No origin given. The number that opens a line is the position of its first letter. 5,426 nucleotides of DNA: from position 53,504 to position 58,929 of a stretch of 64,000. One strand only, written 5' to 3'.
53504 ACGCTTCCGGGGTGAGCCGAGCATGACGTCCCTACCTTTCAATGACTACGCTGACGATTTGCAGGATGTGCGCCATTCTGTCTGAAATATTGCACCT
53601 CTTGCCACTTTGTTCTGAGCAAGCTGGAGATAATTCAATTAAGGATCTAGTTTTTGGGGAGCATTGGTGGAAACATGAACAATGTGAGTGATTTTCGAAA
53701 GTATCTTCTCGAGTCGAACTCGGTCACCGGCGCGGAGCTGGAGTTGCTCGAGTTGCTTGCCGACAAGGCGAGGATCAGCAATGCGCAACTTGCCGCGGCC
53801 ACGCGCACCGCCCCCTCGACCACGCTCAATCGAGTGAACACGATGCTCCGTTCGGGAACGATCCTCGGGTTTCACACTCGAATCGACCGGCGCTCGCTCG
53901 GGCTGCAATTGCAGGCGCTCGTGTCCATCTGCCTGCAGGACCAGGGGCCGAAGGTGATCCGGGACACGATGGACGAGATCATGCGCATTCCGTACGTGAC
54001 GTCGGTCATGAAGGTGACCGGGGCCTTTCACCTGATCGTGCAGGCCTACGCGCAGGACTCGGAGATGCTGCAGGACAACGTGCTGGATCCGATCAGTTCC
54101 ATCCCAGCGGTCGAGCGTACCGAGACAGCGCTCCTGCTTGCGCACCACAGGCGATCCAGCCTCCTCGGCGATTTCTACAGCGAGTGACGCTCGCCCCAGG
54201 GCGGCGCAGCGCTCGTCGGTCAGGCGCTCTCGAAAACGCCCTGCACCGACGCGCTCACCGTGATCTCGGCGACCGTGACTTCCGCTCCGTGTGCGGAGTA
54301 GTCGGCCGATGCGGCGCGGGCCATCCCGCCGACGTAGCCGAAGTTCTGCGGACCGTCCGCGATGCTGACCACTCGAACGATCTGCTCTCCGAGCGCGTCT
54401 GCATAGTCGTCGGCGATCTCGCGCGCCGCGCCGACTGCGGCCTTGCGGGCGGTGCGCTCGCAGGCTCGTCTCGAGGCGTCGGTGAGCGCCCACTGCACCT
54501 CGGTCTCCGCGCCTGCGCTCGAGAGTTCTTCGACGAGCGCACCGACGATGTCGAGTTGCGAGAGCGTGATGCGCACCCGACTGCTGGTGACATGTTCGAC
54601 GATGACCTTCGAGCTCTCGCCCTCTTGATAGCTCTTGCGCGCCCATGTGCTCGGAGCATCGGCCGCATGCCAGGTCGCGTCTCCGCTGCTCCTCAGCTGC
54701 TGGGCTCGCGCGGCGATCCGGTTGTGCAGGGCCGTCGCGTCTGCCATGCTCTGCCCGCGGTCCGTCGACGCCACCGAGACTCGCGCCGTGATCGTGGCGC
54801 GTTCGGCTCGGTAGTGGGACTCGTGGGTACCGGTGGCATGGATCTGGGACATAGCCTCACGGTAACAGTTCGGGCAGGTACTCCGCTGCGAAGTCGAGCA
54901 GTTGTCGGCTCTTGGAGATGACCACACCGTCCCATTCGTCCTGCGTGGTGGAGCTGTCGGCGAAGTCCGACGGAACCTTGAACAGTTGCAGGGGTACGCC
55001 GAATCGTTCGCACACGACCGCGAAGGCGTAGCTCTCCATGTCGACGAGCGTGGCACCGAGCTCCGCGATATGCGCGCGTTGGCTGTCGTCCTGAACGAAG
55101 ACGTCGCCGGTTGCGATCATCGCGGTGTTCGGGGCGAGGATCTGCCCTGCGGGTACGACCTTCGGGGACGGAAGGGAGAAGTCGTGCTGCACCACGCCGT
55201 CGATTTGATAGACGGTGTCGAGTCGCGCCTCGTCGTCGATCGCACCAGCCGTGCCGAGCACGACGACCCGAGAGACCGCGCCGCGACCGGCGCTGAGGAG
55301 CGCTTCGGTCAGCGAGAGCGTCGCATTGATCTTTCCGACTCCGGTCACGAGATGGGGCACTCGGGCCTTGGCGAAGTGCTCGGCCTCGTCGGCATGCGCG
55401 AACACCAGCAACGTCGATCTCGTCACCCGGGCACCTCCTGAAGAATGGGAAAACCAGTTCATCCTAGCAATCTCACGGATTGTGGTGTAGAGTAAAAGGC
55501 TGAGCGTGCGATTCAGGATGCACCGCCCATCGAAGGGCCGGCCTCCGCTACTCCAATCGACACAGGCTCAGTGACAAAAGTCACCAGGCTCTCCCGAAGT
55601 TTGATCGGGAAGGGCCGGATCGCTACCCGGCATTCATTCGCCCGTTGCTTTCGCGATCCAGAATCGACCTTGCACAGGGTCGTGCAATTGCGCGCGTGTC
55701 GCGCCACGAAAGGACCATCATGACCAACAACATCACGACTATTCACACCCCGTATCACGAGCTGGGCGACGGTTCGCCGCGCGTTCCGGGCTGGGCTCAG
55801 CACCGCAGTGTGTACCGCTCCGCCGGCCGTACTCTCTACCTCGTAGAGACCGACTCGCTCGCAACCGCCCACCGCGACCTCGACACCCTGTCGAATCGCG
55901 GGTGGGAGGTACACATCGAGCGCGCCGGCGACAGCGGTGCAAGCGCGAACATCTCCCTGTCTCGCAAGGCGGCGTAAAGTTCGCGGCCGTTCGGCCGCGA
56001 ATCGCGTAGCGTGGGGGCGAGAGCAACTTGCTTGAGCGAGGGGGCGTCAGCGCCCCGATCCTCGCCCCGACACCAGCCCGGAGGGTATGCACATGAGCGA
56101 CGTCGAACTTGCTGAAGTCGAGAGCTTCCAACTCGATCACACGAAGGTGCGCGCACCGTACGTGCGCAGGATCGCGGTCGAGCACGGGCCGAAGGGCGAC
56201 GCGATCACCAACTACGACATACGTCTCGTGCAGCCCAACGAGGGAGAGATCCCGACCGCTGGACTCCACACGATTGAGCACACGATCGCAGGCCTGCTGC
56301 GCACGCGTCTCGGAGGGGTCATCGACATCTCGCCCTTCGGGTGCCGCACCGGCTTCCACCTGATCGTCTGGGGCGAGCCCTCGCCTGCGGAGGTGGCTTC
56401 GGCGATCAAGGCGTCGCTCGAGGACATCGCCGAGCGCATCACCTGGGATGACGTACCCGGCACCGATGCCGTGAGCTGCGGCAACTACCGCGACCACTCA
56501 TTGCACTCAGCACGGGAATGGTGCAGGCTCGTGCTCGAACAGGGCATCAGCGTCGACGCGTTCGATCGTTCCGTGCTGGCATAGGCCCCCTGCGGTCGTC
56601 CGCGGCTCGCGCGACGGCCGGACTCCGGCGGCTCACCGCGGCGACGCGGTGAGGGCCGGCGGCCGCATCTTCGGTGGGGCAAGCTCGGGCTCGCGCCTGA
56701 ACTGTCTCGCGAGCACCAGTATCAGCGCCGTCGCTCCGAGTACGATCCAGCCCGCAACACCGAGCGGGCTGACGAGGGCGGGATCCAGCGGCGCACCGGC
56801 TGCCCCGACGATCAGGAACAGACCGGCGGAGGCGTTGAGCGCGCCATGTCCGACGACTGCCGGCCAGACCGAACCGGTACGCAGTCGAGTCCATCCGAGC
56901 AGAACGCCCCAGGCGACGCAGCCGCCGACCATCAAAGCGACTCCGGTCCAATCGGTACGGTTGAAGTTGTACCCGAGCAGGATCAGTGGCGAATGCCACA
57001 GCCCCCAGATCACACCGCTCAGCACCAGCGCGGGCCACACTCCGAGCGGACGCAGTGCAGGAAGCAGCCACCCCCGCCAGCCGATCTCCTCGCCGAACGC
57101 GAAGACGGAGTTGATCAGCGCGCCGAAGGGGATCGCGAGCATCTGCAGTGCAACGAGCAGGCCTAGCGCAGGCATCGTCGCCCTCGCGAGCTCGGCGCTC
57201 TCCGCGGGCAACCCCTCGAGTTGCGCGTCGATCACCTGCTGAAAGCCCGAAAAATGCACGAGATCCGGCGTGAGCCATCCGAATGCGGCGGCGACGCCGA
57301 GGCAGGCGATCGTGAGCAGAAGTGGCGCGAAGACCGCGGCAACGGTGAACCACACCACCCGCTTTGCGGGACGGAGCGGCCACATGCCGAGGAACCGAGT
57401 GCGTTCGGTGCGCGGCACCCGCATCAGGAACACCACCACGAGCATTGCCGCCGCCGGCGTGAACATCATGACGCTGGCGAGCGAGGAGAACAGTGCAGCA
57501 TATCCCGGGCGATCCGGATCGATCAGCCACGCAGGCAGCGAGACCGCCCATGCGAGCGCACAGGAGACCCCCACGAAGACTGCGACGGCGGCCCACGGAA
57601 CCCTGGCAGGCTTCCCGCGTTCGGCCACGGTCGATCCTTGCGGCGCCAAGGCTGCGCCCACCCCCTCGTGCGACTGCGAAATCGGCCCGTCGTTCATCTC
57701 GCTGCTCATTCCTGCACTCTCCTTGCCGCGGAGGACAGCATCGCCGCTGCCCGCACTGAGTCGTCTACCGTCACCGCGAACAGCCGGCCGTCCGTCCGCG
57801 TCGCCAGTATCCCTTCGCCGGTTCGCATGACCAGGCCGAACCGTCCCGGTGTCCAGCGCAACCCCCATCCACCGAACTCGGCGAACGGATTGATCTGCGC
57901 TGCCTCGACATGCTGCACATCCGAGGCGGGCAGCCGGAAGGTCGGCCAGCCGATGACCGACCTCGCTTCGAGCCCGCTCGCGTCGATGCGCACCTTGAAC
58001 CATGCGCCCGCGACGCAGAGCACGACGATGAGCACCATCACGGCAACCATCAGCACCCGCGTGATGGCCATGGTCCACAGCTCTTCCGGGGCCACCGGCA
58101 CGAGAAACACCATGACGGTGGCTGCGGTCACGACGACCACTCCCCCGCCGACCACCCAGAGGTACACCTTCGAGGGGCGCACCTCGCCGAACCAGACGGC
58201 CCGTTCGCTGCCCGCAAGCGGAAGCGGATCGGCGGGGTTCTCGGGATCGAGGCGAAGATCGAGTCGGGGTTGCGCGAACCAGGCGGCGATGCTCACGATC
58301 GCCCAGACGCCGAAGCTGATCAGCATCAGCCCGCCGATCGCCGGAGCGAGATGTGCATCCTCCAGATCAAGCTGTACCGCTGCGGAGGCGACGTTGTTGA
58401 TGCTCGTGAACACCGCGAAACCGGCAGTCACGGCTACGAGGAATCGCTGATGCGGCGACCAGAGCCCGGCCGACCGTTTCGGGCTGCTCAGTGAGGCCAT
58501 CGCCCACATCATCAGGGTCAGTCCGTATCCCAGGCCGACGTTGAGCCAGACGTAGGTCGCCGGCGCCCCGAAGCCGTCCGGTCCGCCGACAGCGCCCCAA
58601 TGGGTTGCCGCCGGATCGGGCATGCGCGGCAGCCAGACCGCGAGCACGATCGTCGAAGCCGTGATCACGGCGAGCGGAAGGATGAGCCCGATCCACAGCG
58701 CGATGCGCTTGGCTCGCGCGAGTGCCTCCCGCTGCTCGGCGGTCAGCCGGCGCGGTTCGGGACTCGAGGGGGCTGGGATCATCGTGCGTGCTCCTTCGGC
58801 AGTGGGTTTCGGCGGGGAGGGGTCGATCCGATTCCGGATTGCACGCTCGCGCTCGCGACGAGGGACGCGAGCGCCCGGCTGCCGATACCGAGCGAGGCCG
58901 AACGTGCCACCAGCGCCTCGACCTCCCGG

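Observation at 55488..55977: About 220-nt structured leader with a switch-like hairpin pair upstream of an 85-aa orphan gene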

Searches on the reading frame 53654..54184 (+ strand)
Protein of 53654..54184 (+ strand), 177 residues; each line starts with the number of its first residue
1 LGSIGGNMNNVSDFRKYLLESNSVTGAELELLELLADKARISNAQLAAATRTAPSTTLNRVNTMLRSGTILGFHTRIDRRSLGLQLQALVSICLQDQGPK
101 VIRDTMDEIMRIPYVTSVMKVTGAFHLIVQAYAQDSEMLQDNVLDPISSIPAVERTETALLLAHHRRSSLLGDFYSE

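Call 11: search_protein_families(library=pfam, proteins=[window:53654-54184:+], max_evalue=0.01)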
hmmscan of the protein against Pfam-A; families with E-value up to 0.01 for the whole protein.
window:53654-54184:+ (177 aa): 5 families
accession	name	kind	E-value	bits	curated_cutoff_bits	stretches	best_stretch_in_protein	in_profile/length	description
PF01037.27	AsnC_trans_reg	-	7.3e-11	42.3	25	1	101-162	10-71/73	Lrp/AsnC ligand binding domain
PF13412.12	HTH_24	-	1.9e-07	31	21.9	1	29-70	6-47/48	Winged helix-turn-helix DNA-binding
PF13404.12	HTH_AsnC-type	-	2.4e-05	24.5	27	1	30-64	7-41/42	AsnC-type helix-turn-helix domain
PF22482.2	AsnC_trans_reg_3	-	0.00083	19.9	24.4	1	95-162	17-83/95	PF0864 C-terminal dimeric alpha+beta barrel domain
PF09339.16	HTH_IclR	-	0.0012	19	22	1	29-68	6-46/52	IclR helix-turn-helix domain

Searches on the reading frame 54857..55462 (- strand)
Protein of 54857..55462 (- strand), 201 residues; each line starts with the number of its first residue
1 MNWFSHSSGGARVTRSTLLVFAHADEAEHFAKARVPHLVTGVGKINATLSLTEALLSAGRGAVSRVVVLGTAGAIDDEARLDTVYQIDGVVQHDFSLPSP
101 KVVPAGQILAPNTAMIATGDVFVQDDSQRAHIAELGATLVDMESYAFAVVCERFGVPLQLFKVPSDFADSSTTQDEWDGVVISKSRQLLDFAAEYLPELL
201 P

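Call 11: search_protein_families(library=pfam, proteins=[window:54857-55462:-], max_evalue=0.01)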
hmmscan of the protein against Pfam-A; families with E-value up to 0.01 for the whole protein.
window:54857-55462:- (201 aa): 2 families
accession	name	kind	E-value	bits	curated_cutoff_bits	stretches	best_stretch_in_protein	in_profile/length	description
PF01048.26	PNP_UDP_1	-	6e-18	65.5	25.1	1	38-195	47-231/233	Phosphorylase superfamily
PF24315.1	DUF7489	-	0.0017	18.6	27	1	173-195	2-24/65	Domain of unknown function (DUF7489)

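Call 38: search_protein_families(library=ncbifam, proteins=[window:54857-55462:-], max_evalue=0.1)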
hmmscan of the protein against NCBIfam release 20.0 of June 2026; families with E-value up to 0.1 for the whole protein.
window:54857-55462:- (201 aa): 13 families
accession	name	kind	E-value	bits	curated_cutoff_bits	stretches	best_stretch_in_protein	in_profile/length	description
NF004168.0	PRK05634.1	equivalog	7.7e-37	126.8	129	1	15-193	4-182/185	nucleosidase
NF004079.0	PRK05584.1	equivalog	6e-15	55.4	169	2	113-174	143-206/232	5'-methylthioadenosine/adenosylhomocysteine nucleosidase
TIGR03664.1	fut_nucase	equivalog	4.1e-12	46.3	124.7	2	28-100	30-99/228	futalosine hydrolase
TIGR01705.1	MTA_SAH-nuc-hyp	equivalog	9.3e-09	35.4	152.2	2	113-177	123-183/212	5'-methylthioadenosine/S-adenosylhomocysteine nucleosidase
TIGR01704.1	MTA_SAH-Nsdase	equivalog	1.6e-07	31.1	73.8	1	114-172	143-203/229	5'-methylthioadenosine/S-adenosylhomocysteine nucleosidase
TIGR03468.1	HpnG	hypoth_equivalog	1.8e-07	30.9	187.1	1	24-174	11-164/212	hopanoid-associated phosphorylase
NF005522.0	PRK07164.1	equivalog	8.3e-06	25.4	161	1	112-196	130-215/218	5'-methylthioadenosine/S-adenosylhomocysteine nucleosidase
NF005221.0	PRK06714.1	equivalog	0.0011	18.6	218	1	114-176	143-206/236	S-adenosylhomocysteine nucleosidase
NF005476.0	PRK07077.1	equivalog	0.0018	17.6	215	1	114-169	119-174/243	phosphorylase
NF011286.0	PRK14697.1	equivalog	0.0044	16.6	260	0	114-172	142-201/233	bifunctional 5'-methylthioadenosine/S-adenosylhomocysteine nucleosidase/phosphatase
NF006087.0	PRK08236.1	equivalog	0.022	14.5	213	1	31-98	26-92/219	futalosine hydrolase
NF005213.0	PRK06698.1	equivalog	0.036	12.8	768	0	115-172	143-201/459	bifunctional 5'-methylthioadenosine/S-adenosylhomocysteine nucleosidase/phosphatase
NF004489.0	PRK05819.1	subfamily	0.099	11.9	230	0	112-163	150-203/236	DeoD-type purine-nucleoside phosphorylase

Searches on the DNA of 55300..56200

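Call 4: search_rna_families(source=window, start=55300, end=56200, threshold=evalue, max_evalue=10, show_alignments=3)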
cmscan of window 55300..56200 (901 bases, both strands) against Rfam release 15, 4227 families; matches with E-value up to 10: 4.
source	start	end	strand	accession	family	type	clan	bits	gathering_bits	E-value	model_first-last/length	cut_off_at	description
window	56007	56075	-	RF02963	DUF3800-IV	Gene; sRNA;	-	19.1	60.7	3.2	1-91/91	no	DUF3800-IV RNA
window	55905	56000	+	RF02240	Xoo1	Gene; sRNA;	-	16.4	70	5.2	1-95/95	no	Xanthomonadaceae sRNA Xoo1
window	55564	55624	-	RF00630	P26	Gene;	-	13.2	36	8.5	1-66/66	no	Pseudomonas sRNA P26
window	55795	55843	-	RF01119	sR32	Gene; snRNA; snoRNA; CD-box;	-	11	40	3.9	1-57/57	no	Small nucleolar RNA sR32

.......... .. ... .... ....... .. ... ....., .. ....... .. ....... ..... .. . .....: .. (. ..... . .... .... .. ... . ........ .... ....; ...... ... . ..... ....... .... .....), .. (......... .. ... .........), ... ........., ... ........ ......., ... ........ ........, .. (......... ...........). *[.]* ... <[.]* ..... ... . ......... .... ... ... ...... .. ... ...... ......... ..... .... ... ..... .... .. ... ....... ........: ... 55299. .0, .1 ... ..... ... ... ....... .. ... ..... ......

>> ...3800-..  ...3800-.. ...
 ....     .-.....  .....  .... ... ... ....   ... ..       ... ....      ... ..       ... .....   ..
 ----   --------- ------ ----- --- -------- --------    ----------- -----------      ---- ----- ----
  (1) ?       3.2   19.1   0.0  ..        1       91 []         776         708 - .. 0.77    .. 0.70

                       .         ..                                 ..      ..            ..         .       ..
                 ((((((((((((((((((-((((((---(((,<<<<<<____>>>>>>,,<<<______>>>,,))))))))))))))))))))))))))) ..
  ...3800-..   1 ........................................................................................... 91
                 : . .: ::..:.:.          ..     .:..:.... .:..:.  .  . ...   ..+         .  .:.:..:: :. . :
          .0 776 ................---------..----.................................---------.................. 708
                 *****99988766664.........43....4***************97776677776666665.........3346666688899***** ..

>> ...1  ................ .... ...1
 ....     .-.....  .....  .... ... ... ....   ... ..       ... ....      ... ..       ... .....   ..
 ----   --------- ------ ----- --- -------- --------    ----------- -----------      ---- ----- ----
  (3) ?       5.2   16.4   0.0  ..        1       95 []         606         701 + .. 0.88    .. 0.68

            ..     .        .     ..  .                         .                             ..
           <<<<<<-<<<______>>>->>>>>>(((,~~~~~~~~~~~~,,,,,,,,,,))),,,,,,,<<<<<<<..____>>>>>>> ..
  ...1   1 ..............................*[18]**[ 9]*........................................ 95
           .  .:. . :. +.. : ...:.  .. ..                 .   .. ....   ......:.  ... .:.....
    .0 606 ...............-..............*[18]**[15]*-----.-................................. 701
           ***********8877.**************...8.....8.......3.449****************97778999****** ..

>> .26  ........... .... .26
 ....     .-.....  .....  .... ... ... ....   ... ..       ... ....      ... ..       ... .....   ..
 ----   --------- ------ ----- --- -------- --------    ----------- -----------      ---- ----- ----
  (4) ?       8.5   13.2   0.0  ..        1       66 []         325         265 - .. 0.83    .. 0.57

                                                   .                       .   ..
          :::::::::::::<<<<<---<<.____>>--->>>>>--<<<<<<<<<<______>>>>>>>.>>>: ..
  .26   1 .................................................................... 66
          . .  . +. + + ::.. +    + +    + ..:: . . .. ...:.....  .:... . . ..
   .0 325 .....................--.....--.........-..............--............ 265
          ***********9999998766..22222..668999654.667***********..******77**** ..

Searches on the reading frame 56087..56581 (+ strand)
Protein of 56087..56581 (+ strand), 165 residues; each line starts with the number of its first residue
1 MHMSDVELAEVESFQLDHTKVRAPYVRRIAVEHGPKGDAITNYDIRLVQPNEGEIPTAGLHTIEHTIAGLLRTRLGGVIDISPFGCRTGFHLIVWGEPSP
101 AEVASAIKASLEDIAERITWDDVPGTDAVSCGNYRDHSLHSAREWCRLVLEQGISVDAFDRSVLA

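Call 11: search_protein_families(library=pfam, proteins=[window:56087-56581:+], max_evalue=0.01)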
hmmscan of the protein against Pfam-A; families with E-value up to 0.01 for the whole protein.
window:56087-56581:+ (165 aa): 1 family
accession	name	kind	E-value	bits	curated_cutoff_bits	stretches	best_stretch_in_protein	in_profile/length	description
PF02664.20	LuxS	-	1.4e-50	171.4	27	1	10-155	1-150/154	S-Ribosylhomocysteinase (LuxS)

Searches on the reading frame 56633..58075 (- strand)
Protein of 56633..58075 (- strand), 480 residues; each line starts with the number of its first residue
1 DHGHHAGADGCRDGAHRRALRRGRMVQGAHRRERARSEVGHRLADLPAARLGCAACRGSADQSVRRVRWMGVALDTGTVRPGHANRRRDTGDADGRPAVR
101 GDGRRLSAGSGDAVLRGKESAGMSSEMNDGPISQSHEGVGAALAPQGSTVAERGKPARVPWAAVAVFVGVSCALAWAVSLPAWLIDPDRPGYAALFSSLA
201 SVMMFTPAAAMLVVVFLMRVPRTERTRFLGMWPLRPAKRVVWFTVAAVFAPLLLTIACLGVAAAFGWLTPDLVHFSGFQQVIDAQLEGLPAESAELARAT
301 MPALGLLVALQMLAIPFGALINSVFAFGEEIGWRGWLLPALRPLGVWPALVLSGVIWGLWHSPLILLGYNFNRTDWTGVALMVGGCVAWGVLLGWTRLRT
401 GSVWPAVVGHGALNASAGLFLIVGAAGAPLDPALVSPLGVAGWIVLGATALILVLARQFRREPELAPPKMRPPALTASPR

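Call 97: search_protein_families(library=pfam, proteins=[window:56633-58075:-], max_evalue=0.001)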
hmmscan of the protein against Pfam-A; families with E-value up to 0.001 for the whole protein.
window:56633-58075:- (480 aa): 1 family
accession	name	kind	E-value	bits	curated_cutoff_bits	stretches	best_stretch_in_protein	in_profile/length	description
PF02517.21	Rce1-like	-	5.7e-18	65.4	22.4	1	316-415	6-92/93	Type II CAAX prenyl endopeptidase Rce1-like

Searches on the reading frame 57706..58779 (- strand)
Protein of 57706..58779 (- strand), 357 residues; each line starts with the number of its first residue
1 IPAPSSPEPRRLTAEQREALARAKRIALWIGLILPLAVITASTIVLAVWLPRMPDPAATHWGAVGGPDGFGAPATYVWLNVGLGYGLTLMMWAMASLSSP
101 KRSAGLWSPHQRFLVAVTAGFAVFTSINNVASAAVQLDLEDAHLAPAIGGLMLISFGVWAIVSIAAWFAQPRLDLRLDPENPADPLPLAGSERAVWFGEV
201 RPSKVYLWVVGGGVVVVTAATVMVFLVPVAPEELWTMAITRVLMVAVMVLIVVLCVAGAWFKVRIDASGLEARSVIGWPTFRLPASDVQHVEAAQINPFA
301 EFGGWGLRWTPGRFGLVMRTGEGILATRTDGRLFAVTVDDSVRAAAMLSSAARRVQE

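Call 97: search_protein_families(library=pfam, proteins=[window:57706-58779:-], max_evalue=0.001)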
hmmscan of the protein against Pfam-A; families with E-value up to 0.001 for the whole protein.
window:57706-58779:- (357 aa): 1 family
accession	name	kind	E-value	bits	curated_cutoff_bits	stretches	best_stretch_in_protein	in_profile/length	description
PF07853.16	DUF1648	-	5e-08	32.9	28.7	1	38-79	2-43/49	Domain of unknown function (DUF1648)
